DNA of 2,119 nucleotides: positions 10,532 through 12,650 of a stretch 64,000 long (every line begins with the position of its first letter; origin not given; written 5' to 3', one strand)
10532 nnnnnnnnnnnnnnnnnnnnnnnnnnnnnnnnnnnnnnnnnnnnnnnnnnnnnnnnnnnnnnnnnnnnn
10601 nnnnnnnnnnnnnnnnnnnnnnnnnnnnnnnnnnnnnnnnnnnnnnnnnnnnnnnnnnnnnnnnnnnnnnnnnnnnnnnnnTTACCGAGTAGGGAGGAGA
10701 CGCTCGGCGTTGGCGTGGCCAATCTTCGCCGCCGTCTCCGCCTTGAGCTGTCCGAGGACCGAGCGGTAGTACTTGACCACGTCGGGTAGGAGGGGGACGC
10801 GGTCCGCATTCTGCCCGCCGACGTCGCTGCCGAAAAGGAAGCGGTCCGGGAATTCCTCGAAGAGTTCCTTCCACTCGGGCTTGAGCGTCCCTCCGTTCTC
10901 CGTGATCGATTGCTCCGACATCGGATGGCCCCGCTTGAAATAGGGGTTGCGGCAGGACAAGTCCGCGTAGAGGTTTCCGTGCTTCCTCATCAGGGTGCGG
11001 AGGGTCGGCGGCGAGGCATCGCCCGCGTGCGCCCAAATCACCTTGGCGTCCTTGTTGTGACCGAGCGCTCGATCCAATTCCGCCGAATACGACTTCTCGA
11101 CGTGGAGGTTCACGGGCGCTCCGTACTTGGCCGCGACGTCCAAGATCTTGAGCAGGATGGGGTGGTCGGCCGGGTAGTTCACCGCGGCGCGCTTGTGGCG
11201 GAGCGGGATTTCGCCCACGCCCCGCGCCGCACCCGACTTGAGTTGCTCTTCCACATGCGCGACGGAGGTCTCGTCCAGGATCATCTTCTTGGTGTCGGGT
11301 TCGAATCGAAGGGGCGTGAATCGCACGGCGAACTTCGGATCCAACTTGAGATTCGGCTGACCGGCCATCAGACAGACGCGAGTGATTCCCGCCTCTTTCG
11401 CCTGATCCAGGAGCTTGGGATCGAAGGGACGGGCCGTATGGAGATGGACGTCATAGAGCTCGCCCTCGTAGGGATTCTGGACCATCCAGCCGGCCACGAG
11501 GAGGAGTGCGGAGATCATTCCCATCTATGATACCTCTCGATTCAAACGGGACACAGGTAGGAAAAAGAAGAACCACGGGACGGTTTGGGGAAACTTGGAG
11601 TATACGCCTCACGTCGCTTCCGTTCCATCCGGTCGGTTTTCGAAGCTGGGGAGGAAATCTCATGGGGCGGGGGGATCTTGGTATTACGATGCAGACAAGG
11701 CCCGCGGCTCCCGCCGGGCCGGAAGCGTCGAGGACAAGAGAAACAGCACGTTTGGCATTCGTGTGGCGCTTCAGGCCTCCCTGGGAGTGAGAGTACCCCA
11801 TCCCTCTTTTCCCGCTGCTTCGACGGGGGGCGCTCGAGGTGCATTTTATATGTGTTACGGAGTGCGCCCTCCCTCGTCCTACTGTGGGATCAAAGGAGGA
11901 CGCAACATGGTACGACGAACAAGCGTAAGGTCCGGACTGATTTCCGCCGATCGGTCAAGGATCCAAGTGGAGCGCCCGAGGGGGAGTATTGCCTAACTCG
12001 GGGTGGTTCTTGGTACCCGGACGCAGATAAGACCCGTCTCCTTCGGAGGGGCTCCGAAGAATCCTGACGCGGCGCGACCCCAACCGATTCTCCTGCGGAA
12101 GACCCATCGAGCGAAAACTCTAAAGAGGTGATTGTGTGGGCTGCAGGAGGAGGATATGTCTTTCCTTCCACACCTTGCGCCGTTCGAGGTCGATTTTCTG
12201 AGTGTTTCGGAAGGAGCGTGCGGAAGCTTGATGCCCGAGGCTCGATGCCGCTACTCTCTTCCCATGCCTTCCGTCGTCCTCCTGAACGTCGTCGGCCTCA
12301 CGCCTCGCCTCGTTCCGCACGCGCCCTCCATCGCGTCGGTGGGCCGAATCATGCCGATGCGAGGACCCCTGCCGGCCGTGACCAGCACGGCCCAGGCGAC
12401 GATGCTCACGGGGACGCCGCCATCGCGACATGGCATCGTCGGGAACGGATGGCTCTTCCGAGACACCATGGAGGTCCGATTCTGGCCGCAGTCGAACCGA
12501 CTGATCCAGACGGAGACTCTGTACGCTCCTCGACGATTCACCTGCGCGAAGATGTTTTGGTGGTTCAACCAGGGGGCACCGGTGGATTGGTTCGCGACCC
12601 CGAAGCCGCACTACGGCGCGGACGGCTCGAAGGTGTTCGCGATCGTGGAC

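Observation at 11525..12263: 740-bp low-GC divergent intergenic region with a duplicated element whose differences are mostly third-codon-position, plus a perfect-SD 29-codon mini-ORF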

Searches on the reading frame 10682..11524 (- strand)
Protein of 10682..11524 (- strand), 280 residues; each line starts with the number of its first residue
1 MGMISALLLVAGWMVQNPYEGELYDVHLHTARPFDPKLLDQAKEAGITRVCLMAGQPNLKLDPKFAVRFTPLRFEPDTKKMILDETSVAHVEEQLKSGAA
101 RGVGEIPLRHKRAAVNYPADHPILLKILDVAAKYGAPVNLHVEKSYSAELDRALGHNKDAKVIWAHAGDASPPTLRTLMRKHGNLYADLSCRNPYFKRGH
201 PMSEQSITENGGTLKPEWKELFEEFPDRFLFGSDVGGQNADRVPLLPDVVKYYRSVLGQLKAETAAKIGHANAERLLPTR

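Call 13: search_protein_families(library=pfam, proteins=[window:10682-11524:-], max_evalue=0.01)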
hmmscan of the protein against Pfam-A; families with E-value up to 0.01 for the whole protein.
window:10682-11524:- (280 aa): 2 families
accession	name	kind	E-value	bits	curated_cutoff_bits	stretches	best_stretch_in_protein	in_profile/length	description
PF04909.20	Amidohydro_2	-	2.8e-18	67.1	26.4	1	85-278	92-288/289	Amidohydrolase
PF01026.27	TatD_DNase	-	1.3e-06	28.5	27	1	25-178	2-165/253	TatD related DNase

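Call 17: find_encoding_contigs(protein=window:10682-11524:-, flank=3000, max_places=6)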
Protein window:10682-11524:- (280 aa): 3 contigs read that carry it; 3 places shown.
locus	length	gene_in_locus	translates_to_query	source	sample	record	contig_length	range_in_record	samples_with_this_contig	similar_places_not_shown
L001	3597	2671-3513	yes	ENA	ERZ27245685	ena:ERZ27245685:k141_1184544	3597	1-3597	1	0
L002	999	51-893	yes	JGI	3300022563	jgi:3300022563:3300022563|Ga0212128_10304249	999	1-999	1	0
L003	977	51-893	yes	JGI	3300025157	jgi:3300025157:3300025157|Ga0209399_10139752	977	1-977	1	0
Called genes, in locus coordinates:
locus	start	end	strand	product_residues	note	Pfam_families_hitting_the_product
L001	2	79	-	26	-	?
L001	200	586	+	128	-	PF13366:PDDEXK_3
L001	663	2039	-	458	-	PF01663:Phosphodiest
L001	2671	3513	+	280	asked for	PF01026:TatD_DNase (weak), PF04909:Amidohydro_2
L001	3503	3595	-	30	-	?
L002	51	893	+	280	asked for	PF01026:TatD_DNase (weak), PF04909:Amidohydro_2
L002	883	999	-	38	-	?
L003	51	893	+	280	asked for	PF01026:TatD_DNase (weak), PF04909:Amidohydro_2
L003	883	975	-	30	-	?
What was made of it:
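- Another annotation called no gene in the spacer (call 17).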

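Call 37: find_homologous_proteins(query=window:10682-11524:-, max_evalue=1e-60)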
Query window:10682-11524:- (280 aa): 12 proteins with E <= 1e-60 among 1013 candidates.
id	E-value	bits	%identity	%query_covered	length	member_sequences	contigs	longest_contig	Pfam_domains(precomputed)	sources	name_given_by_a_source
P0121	5.1e-186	635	100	99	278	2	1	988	PF01026.28,PF04909.21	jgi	-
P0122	2.2e-129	449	71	97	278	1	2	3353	PF04909.21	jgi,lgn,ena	-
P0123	1.5e-117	410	69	93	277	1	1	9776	PF01026.28,PF04909.21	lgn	-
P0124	2.1e-107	377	61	98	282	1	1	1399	PF01026.28,PF04909.21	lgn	-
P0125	3.8e-84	301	51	99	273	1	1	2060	PF01026.28,PF04909.21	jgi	jgi:predicted TIM-barrel fold metal-dependent hydrolase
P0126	2.9e-80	288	51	96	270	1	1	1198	PF04909.21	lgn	-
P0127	1.9e-73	265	50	91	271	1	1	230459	PF04909.21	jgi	jgi:predicted TIM-barrel fold metal-dependent hydrolase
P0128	1.2e-68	250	47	93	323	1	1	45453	PF04909.21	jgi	jgi:hypothetical protein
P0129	1.0e-65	240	45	94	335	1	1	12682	PF04909.21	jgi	-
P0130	9.5e-64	234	42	93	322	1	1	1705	PF04909.21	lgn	-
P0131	1.7e-63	233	45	86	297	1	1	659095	PF04909.21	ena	-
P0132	2.7e-61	226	45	93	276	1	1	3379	PF04909.21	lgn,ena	-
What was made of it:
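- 10682..11524 (-): Flanking gene: Amidohydro_2 / TatD-like hydrolase, 280 aa. calls 13, 17, 37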

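Call 38: find_encoding_contigs(protein=P0122, flank=4000, max_places=3)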
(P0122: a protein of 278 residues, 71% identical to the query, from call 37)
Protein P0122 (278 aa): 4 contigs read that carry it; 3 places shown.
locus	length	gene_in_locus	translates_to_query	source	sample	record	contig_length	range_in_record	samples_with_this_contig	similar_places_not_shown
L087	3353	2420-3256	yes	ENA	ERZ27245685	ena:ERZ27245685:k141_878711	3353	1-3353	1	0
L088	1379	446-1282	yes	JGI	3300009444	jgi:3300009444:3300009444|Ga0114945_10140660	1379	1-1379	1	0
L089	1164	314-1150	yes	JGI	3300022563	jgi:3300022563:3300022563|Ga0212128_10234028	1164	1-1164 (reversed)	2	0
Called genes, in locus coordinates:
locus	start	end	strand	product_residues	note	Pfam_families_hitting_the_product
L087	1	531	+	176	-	?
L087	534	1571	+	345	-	PF13088:BNR_2 (faint)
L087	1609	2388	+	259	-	PF12146:Hydrolase_4 (faint), PF07859:Abhydrolase_3 (faint), PF01738:DLH (weak), PF02230:Abhydrolase_2 (weak)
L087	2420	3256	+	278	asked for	PF04909:Amidohydro_2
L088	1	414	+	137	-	?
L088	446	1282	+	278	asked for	PF04909:Amidohydro_2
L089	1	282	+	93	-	?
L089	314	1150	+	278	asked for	PF04909:Amidohydro_2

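Call 39: find_encoding_contigs(protein=P0123, flank=5000, max_places=3)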
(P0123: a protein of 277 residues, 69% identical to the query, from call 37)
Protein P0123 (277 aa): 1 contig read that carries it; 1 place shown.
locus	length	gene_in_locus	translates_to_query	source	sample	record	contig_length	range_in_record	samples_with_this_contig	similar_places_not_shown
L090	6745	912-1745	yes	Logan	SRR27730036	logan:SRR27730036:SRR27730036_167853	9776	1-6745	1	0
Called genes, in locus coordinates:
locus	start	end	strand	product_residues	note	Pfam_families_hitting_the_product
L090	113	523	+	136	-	-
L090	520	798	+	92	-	-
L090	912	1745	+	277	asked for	PF01026:TatD_DNase (faint), PF04909:Amidohydro_2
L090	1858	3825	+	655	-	PF00072:Response_reg (weak), PF00989:PAS, PF08448:PAS_4, PF13188:PAS_8 (weak), PF13426:PAS_9, PF00512:HisKA, PF02518:HATPase_c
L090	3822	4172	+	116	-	PF25601:AAA_lid_14, PF02954:HTH_8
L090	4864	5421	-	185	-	PF23381:Beta-prop_IFT122_1st, PF23414:Beta-prop_EML_2, PF24807:WD40_CDC20-Fz, PF24814:WD40_Prp19, PF25168:Beta-prop_WDR36-Utp21_2nd (weak), PF25173:Beta-prop_WDR3_1st, PF25175:Beta-prop_WDR5, PF25174:Beta-prop_THOC3, +7 more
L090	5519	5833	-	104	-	PF25174:Beta-prop_THOC3 (weak), PF23381:Beta-prop_IFT122_1st (weak), PF00400:WD40 (faint)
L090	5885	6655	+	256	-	PF27840:ScmC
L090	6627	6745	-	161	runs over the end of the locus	-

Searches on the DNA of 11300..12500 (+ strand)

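Call 4: search_rna_families(source=window, start=11300, end=12500, threshold=evalue, max_evalue=10, show_alignments=3)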
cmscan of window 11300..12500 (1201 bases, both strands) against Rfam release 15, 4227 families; matches with E-value up to 10: 2.
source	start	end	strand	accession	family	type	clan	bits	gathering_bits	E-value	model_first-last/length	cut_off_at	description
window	12013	12033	+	RF01763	Guanidine-III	Cis-reg; riboswitch;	-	12.7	36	9.6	39-59/67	no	Guanidine-III riboswitch aptamer (yKKC-III)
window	11787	11816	+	RF02126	GHRLOS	Gene; lncRNA;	-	11.2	48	8.2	1-70/70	no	Ghrelin opposite strand RNA conserved region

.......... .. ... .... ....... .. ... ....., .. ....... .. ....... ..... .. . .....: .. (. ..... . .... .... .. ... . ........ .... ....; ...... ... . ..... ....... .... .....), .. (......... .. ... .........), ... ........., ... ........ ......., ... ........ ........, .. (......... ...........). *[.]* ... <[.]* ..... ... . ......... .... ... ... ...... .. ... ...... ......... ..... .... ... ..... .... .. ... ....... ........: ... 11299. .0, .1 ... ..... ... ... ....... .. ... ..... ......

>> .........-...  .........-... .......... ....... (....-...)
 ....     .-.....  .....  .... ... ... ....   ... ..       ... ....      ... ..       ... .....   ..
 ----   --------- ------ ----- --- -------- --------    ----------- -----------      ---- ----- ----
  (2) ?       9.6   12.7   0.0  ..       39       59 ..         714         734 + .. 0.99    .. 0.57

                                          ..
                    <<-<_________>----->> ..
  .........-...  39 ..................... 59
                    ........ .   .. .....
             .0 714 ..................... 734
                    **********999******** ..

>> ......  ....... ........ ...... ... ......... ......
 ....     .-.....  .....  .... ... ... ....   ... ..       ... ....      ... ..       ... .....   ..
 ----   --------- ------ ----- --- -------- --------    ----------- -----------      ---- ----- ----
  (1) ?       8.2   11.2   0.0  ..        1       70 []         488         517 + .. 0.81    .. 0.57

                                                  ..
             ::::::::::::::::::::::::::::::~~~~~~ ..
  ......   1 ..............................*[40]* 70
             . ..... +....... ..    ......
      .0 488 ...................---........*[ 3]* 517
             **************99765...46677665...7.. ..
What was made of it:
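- On Guanidine-III riboswitch (RF01763): 12.7 bits, E 9.6, model positions 39-59 only (call 4).
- Closest known: Guanidine-III riboswitch. Same: 21 nt of copy 2 resemble the conserved 3' half (call 4).
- A local Rfam match of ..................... to model positions 39-59 of 67 (call 4).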

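Call 51: build_rna_model(alignment_id=A4, structure=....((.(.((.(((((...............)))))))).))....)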
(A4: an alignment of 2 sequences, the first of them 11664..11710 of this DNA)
Model R1 built from alignment A4 (2 sequences, 47 columns); structure: as given.
model positions 47; base pairs 10; branch points 0; effective number of sequences 2; information 0.774 bits per position. Calibrated on 0.2 Mb of random sequence (short: E-values are rough).
structure used (alignment columns):
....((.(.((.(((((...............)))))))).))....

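Call 52: search_with_rna_model(model_id=R1, source=window, max_evalue=10, filters=off)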
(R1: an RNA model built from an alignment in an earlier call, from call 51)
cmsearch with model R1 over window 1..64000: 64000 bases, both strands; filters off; matches with E-value up to 10: 28.
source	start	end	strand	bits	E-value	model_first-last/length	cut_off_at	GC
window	11664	11710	+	59.5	6.3e-13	1-47/47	no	0.66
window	11996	12042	+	57.1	2.7e-12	1-47/47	no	0.6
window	7638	7661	+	14.9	0.25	1-47/47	no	0.75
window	51890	51935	-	11.8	1.6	1-47/47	no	0.52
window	36152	36181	-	11.8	1.6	1-47/47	no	0.57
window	12916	12966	+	11.4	2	1-47/47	no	0.67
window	61179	61220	+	10.8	2.8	1-47/47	no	0.67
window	42703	42744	+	10.7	3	1-47/47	no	0.55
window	62882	62920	-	10.6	3.2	1-47/47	no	0.54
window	7261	7292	+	10.6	3.2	1-47/47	no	0.69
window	8935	8968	+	10.6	3.3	1-47/47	no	0.74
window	19670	19704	+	10.5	3.3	1-47/47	no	0.89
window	48603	48630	-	10.5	3.3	1-47/47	no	0.79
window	4699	4725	+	10.5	3.5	1-47/47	no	0.56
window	12138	12174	-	10.2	4.2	1-47/47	no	0.57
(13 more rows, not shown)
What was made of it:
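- Checked: A covariance model finds nothing else above 15 bits (call 52).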

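Call 53: search_with_rna_model(model_id=R1, sources=[L004, L005, L006, L007, L008, L009, L010, L011, L012, L013, L014, L015, L016, L017, L018, L019, L020, L021, L022, L023, L024, L025, L026, L027, L028, L029, L030, L031, L032, L033, L034, L035, L036, L037, L038, L039, L040, L041, L042, L043, L044, L045, L046, L047, L048, L049, L050, L051, L052, L053, L054, L055, L056, L057, L058, L059, L060, L061, L062, L063, L064, L065, L066, L067, L068, L069, L070, L071, L072, L073, L074, L075, L076, L077, L078, L079, L080, L081, L082, L083, L084, L085, L087, L090], max_evalue=10)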
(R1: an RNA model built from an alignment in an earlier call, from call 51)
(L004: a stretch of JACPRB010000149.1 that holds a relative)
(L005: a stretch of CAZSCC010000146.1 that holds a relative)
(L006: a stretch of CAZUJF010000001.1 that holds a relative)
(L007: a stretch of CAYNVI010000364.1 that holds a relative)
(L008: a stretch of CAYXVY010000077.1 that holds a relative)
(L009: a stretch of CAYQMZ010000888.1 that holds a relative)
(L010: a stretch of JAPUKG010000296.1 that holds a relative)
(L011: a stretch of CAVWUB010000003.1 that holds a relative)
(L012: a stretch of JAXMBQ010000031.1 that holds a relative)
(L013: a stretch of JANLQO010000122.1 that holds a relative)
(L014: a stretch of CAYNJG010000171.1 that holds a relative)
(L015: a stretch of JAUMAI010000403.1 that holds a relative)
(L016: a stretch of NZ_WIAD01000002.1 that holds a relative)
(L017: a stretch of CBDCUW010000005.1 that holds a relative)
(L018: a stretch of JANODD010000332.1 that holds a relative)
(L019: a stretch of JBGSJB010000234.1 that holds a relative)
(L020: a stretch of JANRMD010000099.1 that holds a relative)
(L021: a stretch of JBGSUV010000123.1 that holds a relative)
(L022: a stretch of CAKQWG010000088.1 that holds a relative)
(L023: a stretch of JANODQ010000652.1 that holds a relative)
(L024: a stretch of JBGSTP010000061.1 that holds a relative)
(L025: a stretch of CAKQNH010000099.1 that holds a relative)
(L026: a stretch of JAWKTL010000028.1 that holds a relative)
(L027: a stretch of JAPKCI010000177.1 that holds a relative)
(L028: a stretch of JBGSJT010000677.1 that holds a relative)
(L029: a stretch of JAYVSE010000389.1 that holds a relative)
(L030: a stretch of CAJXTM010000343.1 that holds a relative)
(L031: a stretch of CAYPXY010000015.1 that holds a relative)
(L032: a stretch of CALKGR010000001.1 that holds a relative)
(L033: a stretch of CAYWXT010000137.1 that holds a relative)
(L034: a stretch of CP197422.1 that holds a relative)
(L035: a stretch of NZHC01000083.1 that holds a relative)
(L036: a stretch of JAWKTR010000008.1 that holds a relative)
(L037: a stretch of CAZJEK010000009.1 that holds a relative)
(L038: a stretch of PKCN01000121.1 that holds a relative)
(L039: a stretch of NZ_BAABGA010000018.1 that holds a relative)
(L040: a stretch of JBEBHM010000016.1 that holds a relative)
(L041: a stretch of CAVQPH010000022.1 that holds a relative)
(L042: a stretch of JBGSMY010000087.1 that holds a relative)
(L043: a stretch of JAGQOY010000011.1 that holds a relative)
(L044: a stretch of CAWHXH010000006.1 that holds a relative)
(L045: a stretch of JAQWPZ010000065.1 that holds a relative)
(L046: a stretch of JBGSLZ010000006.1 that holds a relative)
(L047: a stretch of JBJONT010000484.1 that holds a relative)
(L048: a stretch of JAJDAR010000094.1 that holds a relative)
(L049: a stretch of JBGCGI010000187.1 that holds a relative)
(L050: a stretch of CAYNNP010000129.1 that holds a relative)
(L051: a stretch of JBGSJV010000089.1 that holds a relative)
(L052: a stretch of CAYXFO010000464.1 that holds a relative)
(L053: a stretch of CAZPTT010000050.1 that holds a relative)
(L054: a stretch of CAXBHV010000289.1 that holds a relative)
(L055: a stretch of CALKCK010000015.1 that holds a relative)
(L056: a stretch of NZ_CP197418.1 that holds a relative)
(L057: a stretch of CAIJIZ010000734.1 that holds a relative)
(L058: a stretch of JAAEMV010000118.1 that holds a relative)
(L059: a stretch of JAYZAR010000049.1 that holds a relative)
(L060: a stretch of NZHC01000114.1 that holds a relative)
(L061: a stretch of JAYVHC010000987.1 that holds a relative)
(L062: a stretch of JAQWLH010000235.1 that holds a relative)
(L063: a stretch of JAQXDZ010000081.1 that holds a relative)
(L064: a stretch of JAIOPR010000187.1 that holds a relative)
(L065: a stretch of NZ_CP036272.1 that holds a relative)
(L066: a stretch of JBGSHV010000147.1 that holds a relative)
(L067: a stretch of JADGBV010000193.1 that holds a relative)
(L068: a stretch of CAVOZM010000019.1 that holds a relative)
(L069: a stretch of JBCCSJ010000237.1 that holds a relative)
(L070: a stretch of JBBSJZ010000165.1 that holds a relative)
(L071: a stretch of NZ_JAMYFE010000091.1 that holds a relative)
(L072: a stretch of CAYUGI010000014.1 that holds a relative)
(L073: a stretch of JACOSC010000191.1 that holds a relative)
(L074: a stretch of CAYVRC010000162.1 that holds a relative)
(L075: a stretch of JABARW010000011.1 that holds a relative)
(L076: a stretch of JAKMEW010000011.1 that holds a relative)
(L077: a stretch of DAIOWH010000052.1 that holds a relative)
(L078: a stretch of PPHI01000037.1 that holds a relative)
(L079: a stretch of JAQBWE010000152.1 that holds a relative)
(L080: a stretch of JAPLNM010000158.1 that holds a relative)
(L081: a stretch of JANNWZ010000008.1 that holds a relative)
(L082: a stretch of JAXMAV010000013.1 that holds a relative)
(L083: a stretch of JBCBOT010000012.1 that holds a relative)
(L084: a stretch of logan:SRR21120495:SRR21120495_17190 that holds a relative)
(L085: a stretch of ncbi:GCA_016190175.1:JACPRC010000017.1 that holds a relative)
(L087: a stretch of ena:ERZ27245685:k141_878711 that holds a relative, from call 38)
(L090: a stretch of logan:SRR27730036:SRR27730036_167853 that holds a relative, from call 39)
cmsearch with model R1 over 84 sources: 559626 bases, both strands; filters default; matches with E-value up to 10: 3.
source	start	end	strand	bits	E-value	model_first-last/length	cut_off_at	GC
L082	32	78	+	14.7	2.4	1-47/47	no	0.72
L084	1889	1939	+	12.8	7.5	1-47/47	no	0.65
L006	6175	6218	-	12.7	7.8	1-47/47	no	0.66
